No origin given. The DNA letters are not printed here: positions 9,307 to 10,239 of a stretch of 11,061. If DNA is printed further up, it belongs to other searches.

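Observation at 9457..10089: Small stand-alone SAM methyltransferase wedged between the SMR pump and egtB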

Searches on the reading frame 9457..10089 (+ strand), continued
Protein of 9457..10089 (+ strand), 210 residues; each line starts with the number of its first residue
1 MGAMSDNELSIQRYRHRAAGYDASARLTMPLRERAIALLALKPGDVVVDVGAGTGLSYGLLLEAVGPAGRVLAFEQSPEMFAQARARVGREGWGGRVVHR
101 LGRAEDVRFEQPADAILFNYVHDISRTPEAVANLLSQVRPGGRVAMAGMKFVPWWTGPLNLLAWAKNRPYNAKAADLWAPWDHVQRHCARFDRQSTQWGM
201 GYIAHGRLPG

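Call 29: search_protein_families(library=pfam, proteins=[P0136, P0160, P0264, P0247, P0237, P0139, P0245, P0165, P0177, P0179], max_evalue=0.0001)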
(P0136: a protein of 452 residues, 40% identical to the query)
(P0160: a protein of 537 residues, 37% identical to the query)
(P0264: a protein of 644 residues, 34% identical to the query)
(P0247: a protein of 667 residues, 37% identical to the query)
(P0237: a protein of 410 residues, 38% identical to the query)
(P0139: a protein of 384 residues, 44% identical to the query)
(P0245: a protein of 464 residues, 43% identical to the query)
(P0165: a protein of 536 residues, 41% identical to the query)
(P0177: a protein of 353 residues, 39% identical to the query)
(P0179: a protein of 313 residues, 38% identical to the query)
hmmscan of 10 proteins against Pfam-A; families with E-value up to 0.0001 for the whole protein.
P0136 (452 aa): 8 families
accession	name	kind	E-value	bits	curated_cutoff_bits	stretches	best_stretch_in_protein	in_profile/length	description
PF13649.12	Methyltransf_25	-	1e-19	71.5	27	1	288-382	1-97/97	Methyltransferase domain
PF13847.12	Methyltransf_31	-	1.9e-18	67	27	1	284-389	3-112/145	Methyltransferase domain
PF08241.18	Methyltransf_11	-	1.9e-15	57.7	21.2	1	289-385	1-94/95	Methyltransferase domain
PF08242.18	Methyltransf_12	-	3e-15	57.2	30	1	289-384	1-98/98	Methyltransferase domain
PF01209.24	Ubie_methyltran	-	1.2e-14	54.7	20.1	1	283-386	46-151/233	ubiE/COQ5 methyltransferase family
PF01135.25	PCMT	-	7e-11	42.7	20.3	1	274-385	63-170/210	Protein-L-isoaspartate(D-aspartate) O-methyltransferase (PCMT)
PF13489.12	Methyltransf_23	-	4e-10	40.1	27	1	270-385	10-115/164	Methyltransferase domain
PF02353.26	CMAS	-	3.3e-06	27.1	27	1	274-356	52-131/273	Mycolic acid cyclopropane synthetase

P0160 (537 aa): 9 families
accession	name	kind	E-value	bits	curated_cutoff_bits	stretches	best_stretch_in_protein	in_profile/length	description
PF13847.12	Methyltransf_31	-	5.7e-18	65.4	27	1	368-473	2-111/145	Methyltransferase domain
PF13649.12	Methyltransf_25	-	3.8e-17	63.2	27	1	373-467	1-97/97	Methyltransferase domain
PF08241.18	Methyltransf_11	-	1.1e-13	52.1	21.2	1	374-470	1-94/95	Methyltransferase domain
PF08242.18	Methyltransf_12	-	1.4e-13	51.8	30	1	374-469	1-98/98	Methyltransferase domain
PF01135.25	PCMT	-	3.3e-11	43.8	20.3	1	361-470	65-170/210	Protein-L-isoaspartate(D-aspartate) O-methyltransferase (PCMT)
PF01209.24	Ubie_methyltran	-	1.5e-10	41.3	20.1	1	361-471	39-151/233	ubiE/COQ5 methyltransferase family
PF13489.12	Methyltransf_23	-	1.2e-07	32.1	27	1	360-470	11-115/164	Methyltransferase domain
PF21959.2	DUF6923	-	1.1e-05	25.8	27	0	116-206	109-202/234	Repeat of unknown function (DUF6923)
PF05175.20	MTS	-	4.4e-05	23.6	23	0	363-431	25-92/170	Methyltransferase small domain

P0264 (644 aa): 9 families
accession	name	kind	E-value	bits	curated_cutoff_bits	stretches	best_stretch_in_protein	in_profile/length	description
PF14417.12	MEDS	-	3.9e-31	108.5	29.8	1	27-169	2-161/161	MEDS: MEthanogen/methylotroph, DcmR Sensory domain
PF13581.12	HATPase_c_2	-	5.2e-17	62.5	27.4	1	216-322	9-125/127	Histidine kinase-like ATPase domain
PF13649.12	Methyltransf_25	-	2.5e-13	51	27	1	463-557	1-97/97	Methyltransferase domain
PF13847.12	Methyltransf_31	-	1.3e-12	48.1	27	1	460-560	4-108/145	Methyltransferase domain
PF08242.18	Methyltransf_12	-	2.1e-11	44.9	30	1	465-558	2-97/98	Methyltransferase domain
PF08241.18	Methyltransf_11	-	5.4e-10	40.2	21.2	1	465-560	2-94/95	Methyltransferase domain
PF01209.24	Ubie_methyltran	-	2.1e-09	37.5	20.1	1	445-560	33-150/233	ubiE/COQ5 methyltransferase family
PF13489.12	Methyltransf_23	-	1.8e-06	28.2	27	1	450-559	11-114/164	Methyltransferase domain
PF01135.25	PCMT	-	9.7e-06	25.9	20.3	1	452-518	66-132/210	Protein-L-isoaspartate(D-aspartate) O-methyltransferase (PCMT)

P0247 (667 aa): 14 families
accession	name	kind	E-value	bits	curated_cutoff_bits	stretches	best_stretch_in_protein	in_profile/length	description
PF13649.12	Methyltransf_25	-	6.3e-21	75.3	27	1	43-138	1-97/97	Methyltransferase domain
PF13847.12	Methyltransf_31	-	3.5e-19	69.4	27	1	38-146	2-113/145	Methyltransferase domain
PF08241.18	Methyltransf_11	-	1.1e-18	68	21.2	1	44-141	1-94/95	Methyltransferase domain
PF01209.24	Ubie_methyltran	-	9.7e-16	58.3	20.1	1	32-141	40-150/233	ubiE/COQ5 methyltransferase family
PF08242.18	Methyltransf_12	-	1.1e-14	55.4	30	1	44-139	1-97/98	Methyltransferase domain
PF13411.12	MerR_1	-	9.7e-12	45.3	21.6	1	207-265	2-64/69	MerR HTH family regulatory protein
PF16701.10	Ad_Cy_reg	-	5.9e-10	39.7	28.6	1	241-412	15-183/186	Adenylate cyclase regulatory domain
PF01135.25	PCMT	-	1.5e-09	38.4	20.3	1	34-98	68-132/210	Protein-L-isoaspartate(D-aspartate) O-methyltransferase (PCMT)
PF13489.12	Methyltransf_23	-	3.2e-07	30.6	27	1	34-138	15-112/164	Methyltransferase domain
PF04945.19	YHS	-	9e-07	29.2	30.3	1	609-653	2-45/47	YHS domain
PF00211.25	Guanylate_cyc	-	1.3e-06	28.6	21.9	1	441-587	9-172/183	Adenylate and Guanylate cyclase catalytic domain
PF02353.26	CMAS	-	3.4e-06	27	27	1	28-142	51-164/273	Mycolic acid cyclopropane synthetase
PF00990.26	GGDEF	-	4.4e-06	27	23.8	1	438-510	30-102/161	Diguanylate cyclase, GGDEF domain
PF01728.25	FtsJ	-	1e-05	26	24.1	1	36-114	17-97/181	FtsJ-like methyltransferase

P0237 (410 aa): 11 families
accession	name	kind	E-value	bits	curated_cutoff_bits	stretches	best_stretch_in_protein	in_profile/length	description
PF19457.4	DUF5994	-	3.7e-29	101.5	26.3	1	62-170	1-112/112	Family of unknown function (DUF5994)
PF13649.12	Methyltransf_25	-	9.1e-18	65.2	27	1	244-337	1-96/97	Methyltransferase domain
PF13847.12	Methyltransf_31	-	1.8e-17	63.9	27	1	239-338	2-105/145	Methyltransferase domain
PF08242.18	Methyltransf_12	-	2.1e-14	54.5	30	1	245-339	1-97/98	Methyltransferase domain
PF08241.18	Methyltransf_11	-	2.6e-14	54.1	21.2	1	245-341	1-94/95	Methyltransferase domain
PF01135.25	PCMT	-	7.5e-11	42.6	20.3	1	210-297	42-130/210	Protein-L-isoaspartate(D-aspartate) O-methyltransferase (PCMT)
PF01209.24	Ubie_methyltran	-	8.6e-10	38.8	20.1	1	227-340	34-149/233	ubiE/COQ5 methyltransferase family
PF13489.12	Methyltransf_23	-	3.3e-09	37.1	27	1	223-340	4-114/164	Methyltransferase domain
PF05175.20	MTS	-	2.9e-07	30.7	23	1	235-310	26-100/170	Methyltransferase small domain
PF02390.23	Methyltransf_4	-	2.3e-05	24.4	24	1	242-299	3-59/173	Putative methyltransferase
PF01728.25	FtsJ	-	6.5e-05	23.4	24.1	0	232-319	12-98/181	FtsJ-like methyltransferase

P0139 (384 aa): 8 families
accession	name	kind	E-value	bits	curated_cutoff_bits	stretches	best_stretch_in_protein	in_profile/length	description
PF01575.25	MaoC_dehydratas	-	3.6e-22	78.7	27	1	248-358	6-113/123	MaoC like domain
PF13649.12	Methyltransf_25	-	3.5e-14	53.7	27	1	46-140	1-97/97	Methyltransferase domain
PF08242.18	Methyltransf_12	-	1.5e-11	45.3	30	1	47-142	1-98/98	Methyltransferase domain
PF13847.12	Methyltransf_31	-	2.9e-11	43.7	27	1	42-148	3-113/145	Methyltransferase domain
PF08241.18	Methyltransf_11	-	4.6e-11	43.6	21.2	1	47-143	1-94/95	Methyltransferase domain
PF01135.25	PCMT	-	1.2e-10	42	20.3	1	35-142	66-169/210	Protein-L-isoaspartate(D-aspartate) O-methyltransferase (PCMT)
PF01209.24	Ubie_methyltran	-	7.4e-08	32.5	20.1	1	37-143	42-150/233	ubiE/COQ5 methyltransferase family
PF13489.12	Methyltransf_23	-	1.7e-05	25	27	1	37-142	15-114/164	Methyltransferase domain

P0245 (464 aa): 6 families
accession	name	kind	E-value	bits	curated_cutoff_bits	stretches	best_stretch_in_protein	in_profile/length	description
PF13649.12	Methyltransf_25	-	2e-11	44.9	27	1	345-435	1-95/97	Methyltransferase domain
PF13847.12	Methyltransf_31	-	3.9e-10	40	27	1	341-445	3-113/145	Methyltransferase domain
PF08241.18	Methyltransf_11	-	9e-10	39.5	21.2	1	346-439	1-93/95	Methyltransferase domain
PF08242.18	Methyltransf_12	-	3.8e-07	31.2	30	1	346-438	1-97/98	Methyltransferase domain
PF01209.24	Ubie_methyltran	-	2.4e-06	27.5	20.1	1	341-414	47-123/233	ubiE/COQ5 methyltransferase family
PF05239.21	PRC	-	8.2e-06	26.2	21.2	1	10-75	9-77/78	PRC-barrel domain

P0165 (536 aa): 8 families
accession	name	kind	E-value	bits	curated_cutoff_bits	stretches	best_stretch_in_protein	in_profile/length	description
PF01734.28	Patatin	-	2.5e-29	103.3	27.7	1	259-416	1-190/191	Patatin-like phospholipase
PF01135.25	PCMT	-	2.1e-12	47.7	20.3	1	9-75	66-132/210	Protein-L-isoaspartate(D-aspartate) O-methyltransferase (PCMT)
PF13649.12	Methyltransf_25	-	6.5e-12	46.4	27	1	20-110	1-93/97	Methyltransferase domain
PF13847.12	Methyltransf_31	-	1.1e-11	45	27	1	15-124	2-115/145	Methyltransferase domain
PF01209.24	Ubie_methyltran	-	1.6e-08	34.6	20.1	1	8-81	39-112/233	ubiE/COQ5 methyltransferase family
PF08241.18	Methyltransf_11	-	1e-07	32.9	21.2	1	21-111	1-88/95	Methyltransferase domain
PF08242.18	Methyltransf_12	-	8.5e-07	30.1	30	1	21-113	1-95/98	Methyltransferase domain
PF00398.26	RrnaAD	-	2.3e-05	24.1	24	1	12-83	26-92/263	Ribosomal RNA adenine dimethylase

P0177 (353 aa): 9 families
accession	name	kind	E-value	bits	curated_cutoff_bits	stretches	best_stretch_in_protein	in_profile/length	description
PF13649.12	Methyltransf_25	-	5.1e-13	50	27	1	29-114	1-88/97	Methyltransferase domain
PF13847.12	Methyltransf_31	-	1.1e-11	45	27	1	25-128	3-110/145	Methyltransferase domain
PF13508.13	Acetyltransf_7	-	6.2e-11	43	27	1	230-309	3-84/84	Acetyltransferase (GNAT) domain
PF08242.18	Methyltransf_12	-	1.3e-10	42.3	30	1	30-121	1-94/98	Methyltransferase domain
PF00583.31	Acetyltransf_1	-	1.5e-10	41.8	20.7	1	226-307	29-116/116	Acetyltransferase (GNAT) family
PF08241.18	Methyltransf_11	-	7.6e-09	36.5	21.2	1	31-122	2-90/95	Methyltransferase domain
PF01135.25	PCMT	-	1.3e-08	35.3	20.3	1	17-83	65-131/210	Protein-L-isoaspartate(D-aspartate) O-methyltransferase (PCMT)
PF01209.24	Ubie_methyltran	-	1.6e-06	28.1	20.1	1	26-97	48-120/233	ubiE/COQ5 methyltransferase family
PF13489.12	Methyltransf_23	-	1e-05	25.8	27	1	23-125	20-114/164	Methyltransferase domain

P0179 (313 aa): 9 families
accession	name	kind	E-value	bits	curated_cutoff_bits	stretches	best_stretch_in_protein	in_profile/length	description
PF13847.12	Methyltransf_31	-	2.8e-16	60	27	1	144-251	2-113/145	Methyltransferase domain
PF13649.12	Methyltransf_25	-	7.5e-15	55.8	27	1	149-242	1-96/97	Methyltransferase domain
PF01135.25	PCMT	-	1.5e-11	44.9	20.3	1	136-245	64-169/210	Protein-L-isoaspartate(D-aspartate) O-methyltransferase (PCMT)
PF08241.18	Methyltransf_11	-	1.7e-11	45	21.2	1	151-246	2-94/95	Methyltransferase domain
PF08242.18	Methyltransf_12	-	3e-11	44.3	30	1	151-243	2-96/98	Methyltransferase domain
PF01209.24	Ubie_methyltran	-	8.8e-09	35.5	20.1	1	143-245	45-149/233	ubiE/COQ5 methyltransferase family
PF13489.12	Methyltransf_23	-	4.9e-07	30.1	27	1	140-245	19-114/164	Methyltransferase domain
PF05239.21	PRC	-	9.6e-07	29.2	21.2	1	3-61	16-77/78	PRC-barrel domain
PF13679.12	Methyltransf_32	-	6e-06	26.7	27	1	144-209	24-93/143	Methyltransferase domain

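Call 32: search_protein_families(library=ncbifam, proteins=[L001:11970-13337:+, L001:13334-13924:+, L001:13967-14842:+, L001:10651-11955:+, L001:3950-5101:+, L001:2993-3955:-, L001:1913-2992:-, L001:14884-17061:+], max_evalue=0.001)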
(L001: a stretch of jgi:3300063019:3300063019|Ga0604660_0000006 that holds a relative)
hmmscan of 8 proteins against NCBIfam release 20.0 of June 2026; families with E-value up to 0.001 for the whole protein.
L001:11970-13337:+ (455 aa): 1 family
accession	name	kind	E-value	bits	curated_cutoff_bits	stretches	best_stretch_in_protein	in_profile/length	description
NF002563.0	PRK02186.1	subfamily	2.4e-17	62.5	625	1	62-345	67-324/890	argininosuccinate lyase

L001:13334-13924:+ (196 aa): 1 family
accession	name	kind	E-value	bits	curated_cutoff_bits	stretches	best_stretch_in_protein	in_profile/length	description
NF041384.1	YHS_seleno_dom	subfamily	7.6e-32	109.9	70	1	47-155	4-112/113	YHS domain-containing (seleno)protein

L001:13967-14842:+ (291 aa): 2 families
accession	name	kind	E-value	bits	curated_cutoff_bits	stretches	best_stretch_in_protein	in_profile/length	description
NF007623.0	PRK10279.1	equivalog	3.9e-30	105.1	272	1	43-217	4-180/301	patatin-like phospholipase RssA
NF043045.1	T4SS_VpdC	equivalog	2.1e-08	32.7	1000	1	42-101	303-362/880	Dot/Icm T4SS effector VpdC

L001:10651-11955:+ (434 aa): 6 families
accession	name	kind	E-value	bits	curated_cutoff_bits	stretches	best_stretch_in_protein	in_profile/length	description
TIGR03440.2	egtB_TIGR03440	equivalog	2.5e-162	540.7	360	1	18-430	3-413/413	ergothioneine biosynthesis protein EgtB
NF041186.1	SenA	equivalog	9.2e-102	341.3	420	1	16-430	8-381/382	selenoneine synthase SenA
TIGR04344.1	ovoA_Nterm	equivalog_domain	1.5e-26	93.3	400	1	105-429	104-443/444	5-histidylcysteine sulfoxide synthase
TIGR04373.1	egtB_X_signatur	signature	8.3e-06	25.8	71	1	384-429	3-48/50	EgtB-related enzyme signature domain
NF051459.1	pyoverdine_PvdO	equivalog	2.1e-05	23.8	500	0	196-325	46-157/280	dihydropyoverdine dehydrogenase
TIGR03525.2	GldK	equivalog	0.00015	21.2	350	0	285-325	221-270/408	T9SS ring complex lipoprotein PorK/GldK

L001:3950-5101:+ (383 aa): 4 families
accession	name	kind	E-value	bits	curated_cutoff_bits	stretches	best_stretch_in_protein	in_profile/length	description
NF041186.1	SenA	equivalog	2.8e-133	445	420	1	13-382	4-382/382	selenoneine synthase SenA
TIGR03440.2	egtB_TIGR03440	equivalog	1.7e-53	182.2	360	2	244-379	247-411/413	ergothioneine biosynthesis protein EgtB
TIGR04373.1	egtB_X_signatur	signature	3.7e-22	78.2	71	1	333-382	1-50/50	EgtB-related enzyme signature domain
TIGR04344.1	ovoA_Nterm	equivalog_domain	6.6e-17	61.5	400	1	312-379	374-442/444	5-histidylcysteine sulfoxide synthase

L001:2993-3955:- (320 aa): 12 families
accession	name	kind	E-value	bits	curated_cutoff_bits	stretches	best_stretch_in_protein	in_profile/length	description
TIGR04348.1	TIGR04348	equivalog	2.6e-127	424.2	300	1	8-316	1-309/310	selenoneine biosynthesis selenosugar synthase SenB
NF038229.1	Glyco4_Geo_Pelo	equivalog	1.3e-30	106.6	400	1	7-318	1-336/338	GPMC system family 4 glycosyltransferase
NF041876.1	EPS_EpsE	equivalog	7.7e-11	41.8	400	1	139-298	209-375/389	exopolysaccharide biosynthesis GT4 family glycosyltransferase EpsE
TIGR03088.1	stp2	hypoth_equivalog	6.7e-09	35.3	409.05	1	144-297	194-351/374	TIGR03088 family PEP-CTERM/XrtA system glycosyltransferase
TIGR03449.1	mycothiol_MshA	equivalog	7.4e-08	31.7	462.5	1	134-314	210-399/406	D-inositol-3-phosphate glycosyltransferase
TIGR04047.1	MSMEG_0565_glyc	hypoth_equivalog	1.7e-07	30.7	259.85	1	176-293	235-350/373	MSMEG_0565 family glycosyltransferase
NF047684.1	TeichurnBiosyTuaC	equivalog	1.8e-05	23.8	550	1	132-277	207-347/391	teichuronic acid biosynthesis protein TuaC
NF046085.1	XrtY_assoc_Gly1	equivalog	6.1e-05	22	400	1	140-296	205-361/387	XrtY-associated glycosyltransferase XYAG1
NF038298.1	EPS_HpsO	equivalog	0.00016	20.6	575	0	150-298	207-366/388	hormogonium polysaccharide biosynthesis glycosyltransferase HpsO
TIGR04063.1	stp3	hypoth_equivalog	0.00021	20.3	442.05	1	175-296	247-372/397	TIGR04063 family PEP-CTERM/XrtA system glycosyltransferase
NF050056.1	ProtGlycPglH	equivalog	0.00037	19.7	600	1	141-299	176-334/354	GalNAc-alpha-(1->4)-GalNAc-alpha-(1->3)-diNAcBac-PP-undecaprenol alpha-1,4-N-acetyl-D-galactosaminyltransferase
NF050063.1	ProtGlycPglJ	equivalog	0.00089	18.6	500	0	216-302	262-350/363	N-acetylgalactosamine-N,N'-diacetylbacillosaminyl-diphospho-undecaprenol 4-alpha-N-acetylgalactosaminyltransferase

L001:1913-2992:- (359 aa): 13 families
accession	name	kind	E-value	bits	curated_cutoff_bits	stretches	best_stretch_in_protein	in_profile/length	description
NF002098.0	PRK00943.1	equivalog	2.1e-160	533.3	299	1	14-354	4-340/347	selenide, water dikinase SelD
TIGR00476.1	selD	equivalog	3e-126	420.8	125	1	17-325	1-309/311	selenide, water dikinase SelD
NF010705.0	PRK14105.1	equivalog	9e-44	149.7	291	2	17-195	7-182/345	selenide, water dikinase SelD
TIGR04369.1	fusion_not_SelD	hypoth_equivalog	6.2e-37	127.1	700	1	23-343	354-699/701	oxidoreductase/SelD-related fusion protein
TIGR01379.1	thiL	equivalog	4.7e-23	81.7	184.15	1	57-276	22-247/320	thiamine-phosphate kinase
TIGR04049.1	AIR_rel_sll0787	hypoth_equivalog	4.3e-17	62.2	321.3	1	56-272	40-248/318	sll0787 family AIR synthase-like protein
NF004351.0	PRK05731.1-4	equivalog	1e-15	57.7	324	1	46-289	27-268/321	thiamine-phosphate kinase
TIGR02124.1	hypE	equivalog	2.7e-14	52.9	251.6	1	30-290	11-265/332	hydrogenase expression/formation protein HypE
NF004353.0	PRK05731.2-2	equivalog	4.5e-12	45.7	301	1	57-276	17-236/311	thiamine-phosphate kinase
TIGR03267.1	methan_mark_2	hypoth_equivalog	3.2e-10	39.6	365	1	56-187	41-171/323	methanogenesis marker 2 protein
NF004354.0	PRK05731.2-3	equivalog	6.5e-07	29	204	1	97-186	56-143/273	thiamine-phosphate kinase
TIGR04050.1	MSMEG_0567_Cter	hypoth_equivalog_domain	8.4e-07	28.7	312.2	1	72-267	43-228/296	MSMEG_0567/sll0787 family protein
TIGR01736.1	FGAM_synth_II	equivalog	2.7e-05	22.7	525.75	1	52-266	52-281/718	phosphoribosylformylglycinamidine synthase subunit PurL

L001:14884-17061:+ (725 aa): 49 families (the best 25 are shown)
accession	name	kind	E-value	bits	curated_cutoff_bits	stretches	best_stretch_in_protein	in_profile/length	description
NF004991.0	PRK06370.1-3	subfamily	2.4e-148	494.9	620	1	235-716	25-503/509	FAD-containing oxidoreductase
TIGR01350.1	lipoamide_DH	equivalog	1.4e-118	396.5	408.8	1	248-703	3-454/461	dihydrolipoyl dehydrogenase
TIGR02053.1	MerA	equivalog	5.1e-107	358.7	454.45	1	248-704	2-454/465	mercury(II) reductase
NF004947.0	PRK06292.2-5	equivalog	1.5e-88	297.7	592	1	248-706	5-461/474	dihydrolipoyl dehydrogenase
NF010311.1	PRK13748.1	subfamily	6.2e-85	286.1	600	1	240-703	91-548/560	mercury(II) reductase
NF004943.0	PRK06292.2-1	equivalog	8.3e-85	285.3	432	1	248-700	5-452/456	dihydrolipoyl dehydrogenase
NF004946.0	PRK06292.2-4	subfamily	4.7e-83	279.6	634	1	248-706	5-473/487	dihydrolipoyl dehydrogenase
NF004992.0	PRK06370.1-4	equivalog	8.2e-81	271.8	629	1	244-695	4-447/459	FAD-containing oxidoreductase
NF004776.0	PRK06116.1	equivalog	8.5e-81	272.2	480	1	246-694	4-444/450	glutathione-disulfide reductase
NF003585.0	PRK05249.1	equivalog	1.4e-79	267.9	465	1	244-700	4-454/464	Si-specific NAD(P)(+) transhydrogenase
NF005883.0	PRK07845.1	equivalog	1.8e-74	251.4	479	1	248-700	4-456/466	NAD(P)H-quinone dehydrogenase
NF005884.0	PRK07846.1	equivalog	2.2e-74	250.8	501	1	248-682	5-429/454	mycothione reductase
TIGR01424.1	gluta_reduc_2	equivalog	2.9e-74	250.3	606.05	1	245-694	1-440/446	glutathione-disulfide reductase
NF041853.1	hythiocyan_redase_MerA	equivalog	3.1e-73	247.1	650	1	248-695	5-433/440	hypothiocyanous acid reductase MerA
NF005572.0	PRK07251.1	equivalog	6.6e-73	245.9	537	1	248-695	5-431/438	FAD-containing oxidoreductase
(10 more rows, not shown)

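Call 33: search_protein_families(library=pfam, proteins=[L001:11970-13337:+, L001:13334-13924:+, L001:13967-14842:+], max_evalue=1)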
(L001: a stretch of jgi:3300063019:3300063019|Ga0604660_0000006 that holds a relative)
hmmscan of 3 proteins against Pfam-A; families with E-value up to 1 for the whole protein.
L001:11970-13337:+ (455 aa): 3 families
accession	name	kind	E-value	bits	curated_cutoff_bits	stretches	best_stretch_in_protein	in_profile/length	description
PF02786.22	CPSase_L_D2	-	0.003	17.5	19.8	1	254-326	140-206/211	Carbamoyl-phosphate synthase L chain, ATP binding domain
PF05273.18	Pox_RNA_Pol_22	-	0.024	14.9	25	1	97-133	46-82/184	Poxvirus RNA polymerase 22 kDa subunit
PF13535.11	ATP-grasp_4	-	0.24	11.4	27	1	138-300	2-154/160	ATP-grasp domain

L001:13334-13924:+ (196 aa): 3 families
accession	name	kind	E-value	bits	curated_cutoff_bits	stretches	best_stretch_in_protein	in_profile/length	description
PF04945.19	YHS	-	1e-07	32.3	30.3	1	53-99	1-47/47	YHS domain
PF17451.8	Glyco_hyd_101C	-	0.025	15.3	25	1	53-142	4-99/119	Glycosyl hydrolase 101 beta sandwich domain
PF07646.21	Kelch_2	-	0.1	13.1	21.3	1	122-136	9-25/48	Kelch motif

L001:13967-14842:+ (291 aa): 1 family
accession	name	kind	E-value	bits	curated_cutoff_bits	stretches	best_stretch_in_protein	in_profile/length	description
PF01734.28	Patatin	-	2.4e-23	83.8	27.7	1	48-204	2-190/191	Patatin-like phospholipase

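Call 39: predict_structure(alignment_id=A1)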
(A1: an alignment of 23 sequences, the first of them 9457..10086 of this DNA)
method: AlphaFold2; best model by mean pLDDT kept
length: 210 residues; sequences in the alignment: 23
mean_pLDDT: 82.7   pTM: 0.83
mean pLDDT of the five models: 82.7, 82.6, 82.0, 81.9, 80.6
residues with pLDDT >= 90: 111; 70-90: 48; 50-70: 35; < 50: 16
segments of 3 or more residues with pLDDT < 50: 152-154, 167-175
pLDDT, mean of each block of 10 residues (from residue 1): 60 71 79 93 98 91 98 93 96 97 94 93 77 97 87 50 52 59 92 72 90
secondary structure, 60 per line:
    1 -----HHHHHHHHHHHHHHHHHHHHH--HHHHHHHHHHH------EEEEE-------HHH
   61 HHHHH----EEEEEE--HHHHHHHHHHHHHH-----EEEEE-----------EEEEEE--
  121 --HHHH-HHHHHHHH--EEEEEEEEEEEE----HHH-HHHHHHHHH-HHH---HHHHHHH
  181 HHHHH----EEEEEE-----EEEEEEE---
elements in order: H6-26 H29-39 E46-50 H58-65 E70-75 H78-91 E97-101 E113-118 H123-126 H128-135 E138-149 H158-166 H174-185 E190-195 E201-207
